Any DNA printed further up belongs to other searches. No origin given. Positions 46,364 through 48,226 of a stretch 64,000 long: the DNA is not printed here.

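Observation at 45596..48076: Bacterial flagellar-switch-like protein (FliM/FliY N-terminal CheY-binding peptide plus two FliN/SpoA domains) in an archaeal genome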

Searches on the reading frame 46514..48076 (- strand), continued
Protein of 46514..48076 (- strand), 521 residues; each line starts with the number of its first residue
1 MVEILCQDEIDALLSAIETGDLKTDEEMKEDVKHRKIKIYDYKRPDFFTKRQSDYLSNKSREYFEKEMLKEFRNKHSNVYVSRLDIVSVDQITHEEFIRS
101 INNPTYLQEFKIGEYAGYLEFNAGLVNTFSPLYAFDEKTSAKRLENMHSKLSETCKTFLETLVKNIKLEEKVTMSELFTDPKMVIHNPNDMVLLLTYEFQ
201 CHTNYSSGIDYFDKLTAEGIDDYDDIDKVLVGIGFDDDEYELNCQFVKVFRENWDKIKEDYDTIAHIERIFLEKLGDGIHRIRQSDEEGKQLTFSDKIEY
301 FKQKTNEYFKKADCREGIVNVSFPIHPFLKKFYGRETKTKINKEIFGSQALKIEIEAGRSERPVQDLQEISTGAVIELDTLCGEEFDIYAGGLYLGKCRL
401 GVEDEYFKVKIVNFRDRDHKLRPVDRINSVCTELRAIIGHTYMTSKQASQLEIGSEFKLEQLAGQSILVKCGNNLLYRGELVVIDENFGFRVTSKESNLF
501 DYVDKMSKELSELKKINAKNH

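Call 46: fold_search(model_id=the predicted structure, library=pdb)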
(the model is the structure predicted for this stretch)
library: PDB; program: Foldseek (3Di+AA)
matches with E <= 10: 194; with E <= 0.001: 34
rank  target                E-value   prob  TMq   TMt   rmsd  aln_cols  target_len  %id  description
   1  8wiw_7                4.8e-09  1.00  0.28  0.45  17.7       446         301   12  Cryo-EM structure of the flagellar C ring in the CW state (released 2024-09-04)
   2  8wo5_B1               8.8e-09  1.00  0.25  0.42  17.2       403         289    9  Cryo-EM structure of the intact flagellar motor-hook complex in the CCW state (released 2024-09-04)
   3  8umd_C                1.4e-08  1.00  0.28  0.48  16.6       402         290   10  Cryo-EM structure of a single subunit of a Counterclockwise-locked form of the Salmonella enterica Typhimurium flagell (released 2024-01-24)
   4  9n49_M                1.1e-07  1.00  0.25  0.42  17.0       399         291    9  C-ring - single subunit of the 34-mer CCW flagellar switch complex - FliF, FliG, FliM, and FliN from Salmonella (released 2025-03-12)
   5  8umx_C                1.2e-07  1.00  0.26  0.44  16.1       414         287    9  Cryo-EM structure of a single subunit of a Clockwise-locked form of the Salmonella enterica Typhimurium flagellar C-ri (released 2024-01-24)
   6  8vid_M                1.4e-07  1.00  0.26  0.45  16.4       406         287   10  CW Flagellar Switch Complex with extra density - FliF, FliG, FliM, and FliN forming single subunit of the C-ring from  (released 2024-02-28)
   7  8vib_M                1.5e-07  1.00  0.25  0.43  16.2       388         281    9  CW Flagellar Switch Complex - FliF, FliG, FliM, and FliN forming single subunit of the C-ring from Salmonella (released 2024-02-28)
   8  3soh_A                1.3e-05  1.00  0.22  0.54   5.1       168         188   21  Architecture of the Flagellar Rotor (released 2011-07-27)
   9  4fhr_A                1.4e-05  1.00  0.21  0.50   5.0       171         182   20  Crystal structure of the complex between the flagellar motor proteins FliG and FliM. (released 2012-08-22)
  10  5x0z_E                2.0e-05  1.00  0.21  0.55   5.1       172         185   17  Crystal structure of FliM-SpeE complex from H. pylori (released 2017-09-13)
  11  2hp7                  2.1e-05  1.00  0.21  0.53   5.5       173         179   19  Structure of FliM provides insight into assembly of the switch complex in the bacterial flagella motor (released 2006-08-08)
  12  4qrm_A                4.6e-05  1.00  0.21  0.52   5.0       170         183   20  crystal structure of a binary complex of FliM-FliG middle domains from T.maritima (released 2015-06-10)
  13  4gc8_B                4.9e-05  1.00  0.22  0.61   4.8       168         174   17  Crystal structure of FliM middle domain from H. pylori (released 2013-05-08)
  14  5x0z_F                5.8e-05  1.00  0.23  0.59   4.2       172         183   17  Crystal structure of FliM-SpeE complex from H. pylori (released 2017-09-13)
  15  4fq0_A                6.1e-05  1.00  0.22  0.57   5.2       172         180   17  Crystal structure of FliG-FliM complex from H. pylori (released 2013-05-08)
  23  1o6a_A                1.9e-04  1.00  0.14  0.66   4.3        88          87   30  CRYSTAL STRUCTURE OF A C-TERMINAL FRAGMENT OF THE PUTATIVE FLAGELLAR MOTOR SWITCH PROTEIN FLIN (TM0680) FROM THERMOTOG (released 2003-11-11)
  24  1yab_A                2.2e-04  1.00  0.14  0.71   3.0        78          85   32  Structure of T. maritima FliN flagellar rotor protein (released 2005-06-07)
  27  1o6a_B                2.9e-04  1.00  0.13  0.68   3.7        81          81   31  CRYSTAL STRUCTURE OF A C-TERMINAL FRAGMENT OF THE PUTATIVE FLAGELLAR MOTOR SWITCH PROTEIN FLIN (TM0680) FROM THERMOTOG (released 2003-11-11)
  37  3qta_B                2.3e-03  1.00  0.22  0.49   5.5       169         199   11  Crystal structure of a CheC-like protein (rrnAC0528) from Haloarcula marismortui ATCC 43049 at 2.00 A resolution (released 2011-04-06)
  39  3qta_A                4.4e-03  1.00  0.23  0.52   4.4       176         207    8  Crystal structure of a CheC-like protein (rrnAC0528) from Haloarcula marismortui ATCC 43049 at 2.00 A resolution (released 2011-04-06)
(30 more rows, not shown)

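Call 48: find_homologous_proteins(query=A3, max_evalue=0.01)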
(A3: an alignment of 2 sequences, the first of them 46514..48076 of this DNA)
Query A3 (2 sequences) (521 aa, profile of the alignment): 75 proteins with E <= 0.01 among 8000 candidates.
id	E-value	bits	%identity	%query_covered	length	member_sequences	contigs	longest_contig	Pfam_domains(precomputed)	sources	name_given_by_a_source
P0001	1.2e-281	954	100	100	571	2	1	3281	PF01052.26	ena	-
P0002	9.3e-28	115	44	39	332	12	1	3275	PF01052.26,PF02154.22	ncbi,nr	ncbi:MAG: flagellar motor switch protein FliM [bacterium]|nr:flagellar motor switch protein FliM [ba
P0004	7.4e-20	89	33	38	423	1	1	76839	PF01052.26,PF02154.22,PF28396.1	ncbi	ncbi:flagellar motor switch protein FliM [Treponema sp. R8-4-B8]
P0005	1.9e-19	88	34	38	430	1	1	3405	PF01052.26,PF02154.22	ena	-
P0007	5.8e-18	83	37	38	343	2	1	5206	PF01052.26,PF02154.22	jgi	-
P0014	3.2e-17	81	32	38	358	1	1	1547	PF01052.26,PF02154.22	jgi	jgi:flagellar motor switch protein FliM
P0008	7.4e-16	76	36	38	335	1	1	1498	PF01052.26,PF02154.22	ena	-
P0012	1.3e-15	75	35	39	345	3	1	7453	PF01052.26,PF02154.22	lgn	-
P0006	2.1e-15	75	28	40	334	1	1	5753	PF01052.26,PF02154.22,PF28396.1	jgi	jgi:flagellar motor switch protein FliM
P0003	1.8e-14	72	38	40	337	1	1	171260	PF01052.26,PF02154.22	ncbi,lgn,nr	ncbi:MAG: flagellar motor switch protein FliM [Candidatus Wallbacteria bacterium]|nr:flagellar motor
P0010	4.8e-14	70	39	24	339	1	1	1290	PF01052.26,PF02154.22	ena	-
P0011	1.3e-13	69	33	38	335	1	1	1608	PF01052.26,PF02154.22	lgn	-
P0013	1.8e-11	62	30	39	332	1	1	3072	PF01052.26,PF02154.22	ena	-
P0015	8.4e-11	59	33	38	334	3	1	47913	PF01052.26,PF02154.22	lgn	-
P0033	1.8e-10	58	29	38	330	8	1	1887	PF01052.26,PF02154.22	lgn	-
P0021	2.1e-10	58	32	38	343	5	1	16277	PF01052.26,PF02154.22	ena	-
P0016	2.2e-10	58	38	25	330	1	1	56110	PF01052.26,PF02154.22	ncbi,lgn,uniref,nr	ncbi:flagellar motor switch protein FliM [Anaerobranca gottschalkii]|uniref:Flagellar motor switch p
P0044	2.6e-10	58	33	38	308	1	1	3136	PF02154.22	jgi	jgi:flagellar motor switch protein FliM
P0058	3.1e-10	58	33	38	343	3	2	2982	PF01052.26,PF02154.22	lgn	-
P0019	2.1e-9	55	39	25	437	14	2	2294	PF01052.26,PF02154.22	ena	-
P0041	2.3e-9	55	32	38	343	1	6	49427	PF01052.26,PF02154.22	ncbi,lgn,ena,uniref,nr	ncbi:flagellar motor switch protein FliM [uncultured Brachyspira sp.]|uniref:flagellar motor switch 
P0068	2.4e-9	55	38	24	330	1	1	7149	PF01052.26,PF02154.22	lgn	-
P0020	3.4e-9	54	32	38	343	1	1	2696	PF01052.26,PF02154.22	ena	-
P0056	3.7e-9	54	29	38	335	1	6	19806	PF01052.26,PF02154.22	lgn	-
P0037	3.8e-9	54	32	38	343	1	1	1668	PF01052.26,PF02154.22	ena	-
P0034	4.6e-9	54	32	38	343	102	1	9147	PF01052.26,PF02154.22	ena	-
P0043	4.8e-9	54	32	38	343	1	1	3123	PF01052.26,PF02154.22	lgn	-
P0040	5.5e-9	53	31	38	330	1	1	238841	PF01052.26,PF02154.22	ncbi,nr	ncbi:MAG TPA: flagellar motor switch protein FliM [Bacillales bacterium]|nr:flagellar motor switch p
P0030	7.5e-9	53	32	38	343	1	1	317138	PF01052.26,PF02154.22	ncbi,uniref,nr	ncbi:flagellar motor switch protein FliM [Brachyspira aalborgi]|uniref:Flagellar motor switch protei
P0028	7.7e-9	53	32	38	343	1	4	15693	PF01052.26,PF02154.22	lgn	-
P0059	8.2e-9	53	31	38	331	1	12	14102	PF01052.26,PF02154.22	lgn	-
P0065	1.1e-8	52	44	20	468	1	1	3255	PF01052.26,PF02154.22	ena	-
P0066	1.4e-8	52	29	38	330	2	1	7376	PF01052.26,PF02154.22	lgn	-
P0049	1.5e-8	52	32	38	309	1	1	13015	PF01052.26,PF02154.22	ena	-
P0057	1.7e-8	52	33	38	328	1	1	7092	PF01052.26,PF02154.22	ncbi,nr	ncbi:MAG: flagellar motor switch protein FliM [Syntrophomonas sp.]|nr:flagellar motor switch protein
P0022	1.9e-8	52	32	38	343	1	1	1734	PF01052.26,PF02154.22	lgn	-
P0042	1.9e-8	52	32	38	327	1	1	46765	PF01052.26,PF02154.22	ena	-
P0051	2.0e-8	52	32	38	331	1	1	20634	PF01052.26,PF02154.22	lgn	-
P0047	2.0e-8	52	32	38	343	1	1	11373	PF01052.26,PF02154.22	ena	-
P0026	2.1e-8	52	32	38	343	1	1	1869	PF01052.26,PF02154.22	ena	-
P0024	2.1e-8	52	32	38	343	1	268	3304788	PF01052.26,PF02154.22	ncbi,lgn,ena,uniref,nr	ncbi:flagellar motor switch protein FliM [Brachyspira hyodysenteriae]|uniref:Flagellar motor switch 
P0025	2.2e-8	51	32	38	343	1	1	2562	PF01052.26,PF02154.22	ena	-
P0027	2.2e-8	51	32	38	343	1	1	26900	PF01052.26,PF02154.22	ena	-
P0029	2.2e-8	51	32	38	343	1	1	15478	PF01052.26,PF02154.22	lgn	-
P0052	2.4e-8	51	29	39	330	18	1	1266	PF01052.26,PF02154.22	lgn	-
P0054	2.7e-8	51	32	38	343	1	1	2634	PF01052.26,PF02154.22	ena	-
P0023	2.8e-8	51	32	38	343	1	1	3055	PF01052.26,PF02154.22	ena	-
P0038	2.9e-8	51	32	38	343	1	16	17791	PF01052.26,PF02154.22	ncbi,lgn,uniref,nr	ncbi:flagellar motor switch protein FliM [Brachyspira hyodysenteriae]|uniref:flagellar motor switch 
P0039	3.1e-8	51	32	38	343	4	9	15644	PF01052.26,PF02154.22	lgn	-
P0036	3.6e-8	51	32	38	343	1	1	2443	PF01052.26,PF02154.22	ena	-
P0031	3.7e-8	51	32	38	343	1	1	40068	PF01052.26,PF02154.22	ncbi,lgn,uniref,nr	ncbi:flagellar motor switch protein FliM [Brachyspira sp.]|uniref:flagellar motor switch protein Fli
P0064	5.3e-8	50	33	38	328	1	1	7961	PF01052.26,PF02154.22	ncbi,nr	ncbi:MAG: flagellar motor switch protein FliM [Syntrophomonas sp.]|nr:flagellar motor switch protein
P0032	5.4e-8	50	32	38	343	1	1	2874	PF01052.26,PF02154.22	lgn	-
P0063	6.7e-8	50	30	39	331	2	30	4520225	PF01052.26,PF02154.22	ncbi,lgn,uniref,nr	ncbi:Flagellar motor switch protein FliM signature [Acididesulfobacillus acetoxydans]|uniref:Flagell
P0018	8.1e-8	50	32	38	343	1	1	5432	PF01052.26,PF02154.22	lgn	-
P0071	9.1e-8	49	38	22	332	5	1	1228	PF01052.26,PF02154.22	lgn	-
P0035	9.8e-8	49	32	38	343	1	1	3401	PF01052.26,PF02154.22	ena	-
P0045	1.0e-7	49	32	38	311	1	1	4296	PF01052.26,PF02154.22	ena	-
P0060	1.0e-7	49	32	38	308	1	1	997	PF01052.26,PF02154.22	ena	-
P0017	1.3e-7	49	32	38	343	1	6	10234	PF01052.26,PF02154.22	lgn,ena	-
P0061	1.7e-7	49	30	40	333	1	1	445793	PF01052.26,PF02154.22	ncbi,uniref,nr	ncbi:flagellar motor switch protein FliM [Sporosarcina sp. D27]|uniref:flagellar motor switch protei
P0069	2.0e-7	48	31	39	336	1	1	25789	PF01052.26,PF02154.22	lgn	-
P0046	2.6e-7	48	32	38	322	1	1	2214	PF01052.26,PF02154.22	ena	-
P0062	2.9e-7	48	43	22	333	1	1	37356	PF01052.26,PF02154.22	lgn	-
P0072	4.0e-7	47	35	20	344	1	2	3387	PF01052.26,PF02154.22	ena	-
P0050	4.0e-7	47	32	38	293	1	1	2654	PF02154.22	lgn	-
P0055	4.2e-7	47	32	40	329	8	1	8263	PF01052.26,PF02154.22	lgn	-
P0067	4.2e-7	47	32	38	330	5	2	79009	PF01052.26,PF02154.22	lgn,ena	-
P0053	5.0e-7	47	32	38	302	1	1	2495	PF01052.26,PF02154.22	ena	-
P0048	5.9e-7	47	32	38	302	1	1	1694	PF02154.22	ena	-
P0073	1.2e-6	46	27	46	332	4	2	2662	PF01052.26,PF02154.22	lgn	-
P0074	1.7e-6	45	34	26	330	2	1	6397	PF01052.26,PF02154.22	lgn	-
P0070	1.6e-5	42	30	38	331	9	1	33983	PF01052.26,PF02154.22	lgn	-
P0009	5.3e-5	40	43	24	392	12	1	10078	PF01052.26,PF02154.22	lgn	-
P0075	7.2e-5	40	31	21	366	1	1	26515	PF01052.26,PF02154.22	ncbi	-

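Call 49: find_related_loci(query=A3, collection=metagenome_contigs, flank=10000)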
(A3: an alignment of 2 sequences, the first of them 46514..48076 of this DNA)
Query A3 (521 aa) in metagenome_contigs; peptide patterns used: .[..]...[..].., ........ (x = any residue, [..] = any of these).
600 stretches matched a pattern (row limit reached: there are more); 290 encode a relative of the query (tblastn E <= 1e-3); the best 80 are kept; 80 distinct loci.
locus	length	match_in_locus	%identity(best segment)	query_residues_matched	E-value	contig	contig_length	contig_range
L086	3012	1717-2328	34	3-201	1e-22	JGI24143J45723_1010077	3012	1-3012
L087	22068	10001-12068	33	3-499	1e-21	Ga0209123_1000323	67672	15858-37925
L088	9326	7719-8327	33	1-198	3e-21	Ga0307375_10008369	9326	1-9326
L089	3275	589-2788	34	1-493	3e-21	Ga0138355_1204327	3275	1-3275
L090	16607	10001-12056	33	3-493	5e-21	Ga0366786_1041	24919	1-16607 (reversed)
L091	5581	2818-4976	32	1-508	1e-20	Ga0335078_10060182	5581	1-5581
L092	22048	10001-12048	35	1-493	2e-20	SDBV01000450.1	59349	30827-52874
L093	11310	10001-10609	32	1-198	2e-20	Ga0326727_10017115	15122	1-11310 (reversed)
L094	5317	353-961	33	1-198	2e-20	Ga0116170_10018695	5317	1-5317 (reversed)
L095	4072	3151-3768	32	1-201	4e-20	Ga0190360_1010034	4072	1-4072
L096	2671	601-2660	33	1-493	4e-20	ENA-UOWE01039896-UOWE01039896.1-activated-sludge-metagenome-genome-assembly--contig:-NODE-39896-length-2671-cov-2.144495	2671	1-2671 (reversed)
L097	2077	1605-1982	40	3-129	4e-20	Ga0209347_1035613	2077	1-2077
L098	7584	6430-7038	34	1-198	1e-19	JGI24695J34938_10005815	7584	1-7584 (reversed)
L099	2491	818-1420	33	3-198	6e-20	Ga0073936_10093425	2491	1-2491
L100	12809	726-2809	34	1-493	9e-20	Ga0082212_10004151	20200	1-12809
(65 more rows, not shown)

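Call 51: list_cluster_members(proteins=[P0009, P0103, P0171, P0220, P0076, P0178, P0092, P0001, P0077, P0078])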
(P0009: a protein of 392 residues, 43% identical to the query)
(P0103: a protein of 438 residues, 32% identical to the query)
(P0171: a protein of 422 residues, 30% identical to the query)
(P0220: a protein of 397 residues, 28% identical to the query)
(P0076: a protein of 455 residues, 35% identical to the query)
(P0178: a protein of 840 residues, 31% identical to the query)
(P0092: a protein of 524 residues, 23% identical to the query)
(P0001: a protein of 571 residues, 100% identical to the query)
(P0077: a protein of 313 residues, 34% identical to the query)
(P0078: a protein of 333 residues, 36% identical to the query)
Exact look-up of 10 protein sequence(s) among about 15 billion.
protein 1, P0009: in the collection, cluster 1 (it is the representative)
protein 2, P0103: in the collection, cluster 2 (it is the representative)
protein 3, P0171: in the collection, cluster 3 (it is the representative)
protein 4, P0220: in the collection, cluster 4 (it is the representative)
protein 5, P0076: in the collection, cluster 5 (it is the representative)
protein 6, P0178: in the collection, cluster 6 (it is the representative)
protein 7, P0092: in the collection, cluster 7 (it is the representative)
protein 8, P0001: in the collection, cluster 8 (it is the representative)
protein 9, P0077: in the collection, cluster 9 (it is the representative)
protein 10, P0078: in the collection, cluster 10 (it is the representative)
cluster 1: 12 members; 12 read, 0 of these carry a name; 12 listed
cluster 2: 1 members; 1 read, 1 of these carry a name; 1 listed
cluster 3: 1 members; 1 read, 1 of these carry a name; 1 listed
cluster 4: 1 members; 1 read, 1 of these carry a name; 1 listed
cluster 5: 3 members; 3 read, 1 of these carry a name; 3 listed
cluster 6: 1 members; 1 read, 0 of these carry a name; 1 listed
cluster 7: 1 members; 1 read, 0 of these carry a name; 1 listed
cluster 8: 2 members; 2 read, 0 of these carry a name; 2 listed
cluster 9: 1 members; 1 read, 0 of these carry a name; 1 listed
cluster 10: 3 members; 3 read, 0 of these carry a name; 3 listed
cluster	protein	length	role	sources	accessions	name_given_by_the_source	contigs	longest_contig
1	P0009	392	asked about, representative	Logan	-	-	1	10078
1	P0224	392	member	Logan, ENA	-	-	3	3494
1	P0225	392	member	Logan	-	-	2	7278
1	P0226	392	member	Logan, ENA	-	-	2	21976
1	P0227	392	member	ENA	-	-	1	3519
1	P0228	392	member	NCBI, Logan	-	-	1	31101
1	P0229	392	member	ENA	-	-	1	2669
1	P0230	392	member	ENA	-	-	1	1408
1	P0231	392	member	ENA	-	-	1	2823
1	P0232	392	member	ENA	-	-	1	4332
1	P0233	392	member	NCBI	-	-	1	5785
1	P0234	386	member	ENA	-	-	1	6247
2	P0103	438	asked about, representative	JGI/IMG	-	flagellar motor switch protein FliM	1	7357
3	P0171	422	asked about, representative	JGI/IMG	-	flagellar motor switch protein FliM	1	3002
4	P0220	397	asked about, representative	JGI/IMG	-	flagellar motor switch protein FliM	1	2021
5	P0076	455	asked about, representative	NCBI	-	-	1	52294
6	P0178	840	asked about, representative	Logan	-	-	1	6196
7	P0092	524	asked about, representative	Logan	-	-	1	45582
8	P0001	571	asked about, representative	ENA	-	-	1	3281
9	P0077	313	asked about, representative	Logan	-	-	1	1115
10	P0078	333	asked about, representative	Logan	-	-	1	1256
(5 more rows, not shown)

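Call 53: find_encoding_contigs(protein=P0001, flank=3000, max_places=3)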
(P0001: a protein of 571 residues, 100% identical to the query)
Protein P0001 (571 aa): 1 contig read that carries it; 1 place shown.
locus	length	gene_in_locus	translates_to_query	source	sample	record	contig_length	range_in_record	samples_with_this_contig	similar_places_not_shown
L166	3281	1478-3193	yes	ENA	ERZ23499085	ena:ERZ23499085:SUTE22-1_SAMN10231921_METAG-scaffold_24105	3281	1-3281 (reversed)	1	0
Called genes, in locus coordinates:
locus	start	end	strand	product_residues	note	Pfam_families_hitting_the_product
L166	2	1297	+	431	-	?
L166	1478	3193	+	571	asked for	PF01052:FliMN_C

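Call 58: find_encoding_contigs(protein=P0009, flank=8000, max_places=2)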
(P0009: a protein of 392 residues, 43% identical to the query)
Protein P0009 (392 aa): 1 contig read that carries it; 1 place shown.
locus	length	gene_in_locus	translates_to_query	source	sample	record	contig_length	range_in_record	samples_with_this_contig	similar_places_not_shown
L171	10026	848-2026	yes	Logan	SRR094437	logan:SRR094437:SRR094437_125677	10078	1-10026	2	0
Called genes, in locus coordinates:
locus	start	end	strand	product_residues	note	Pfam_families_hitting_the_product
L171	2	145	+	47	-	?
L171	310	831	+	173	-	-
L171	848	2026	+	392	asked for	PF02154:FliM, PF01052:FliMN_C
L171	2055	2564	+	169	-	-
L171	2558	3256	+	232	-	-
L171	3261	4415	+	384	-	-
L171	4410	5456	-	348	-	PF02661:Fic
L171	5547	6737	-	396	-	PF14354:Lar_restr_allev (weak)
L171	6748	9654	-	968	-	PF20464:MmeI_N, PF20465:MmeI_hel, PF02384:N6_Mtase, PF20473:MmeI_Mtase, PF07669:Eco57I, PF20466:MmeI_TRD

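Call 85: find_related_loci(query=A3, collection=viral_contigs, flank=5000)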
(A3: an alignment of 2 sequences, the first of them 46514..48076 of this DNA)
Query A3 (521 aa) in viral_contigs; peptide patterns used: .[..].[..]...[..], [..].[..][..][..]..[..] (x = any residue, [..] = any of these).
394 stretches matched a pattern; 3 encode a relative of the query (tblastn E <= 1e-3); 3 distinct loci.
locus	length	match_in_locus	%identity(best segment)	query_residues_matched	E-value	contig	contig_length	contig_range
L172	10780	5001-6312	30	1-493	3e-18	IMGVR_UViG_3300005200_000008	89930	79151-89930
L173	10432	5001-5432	27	1-129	5e-6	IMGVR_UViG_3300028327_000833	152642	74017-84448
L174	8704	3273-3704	27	1-129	5e-6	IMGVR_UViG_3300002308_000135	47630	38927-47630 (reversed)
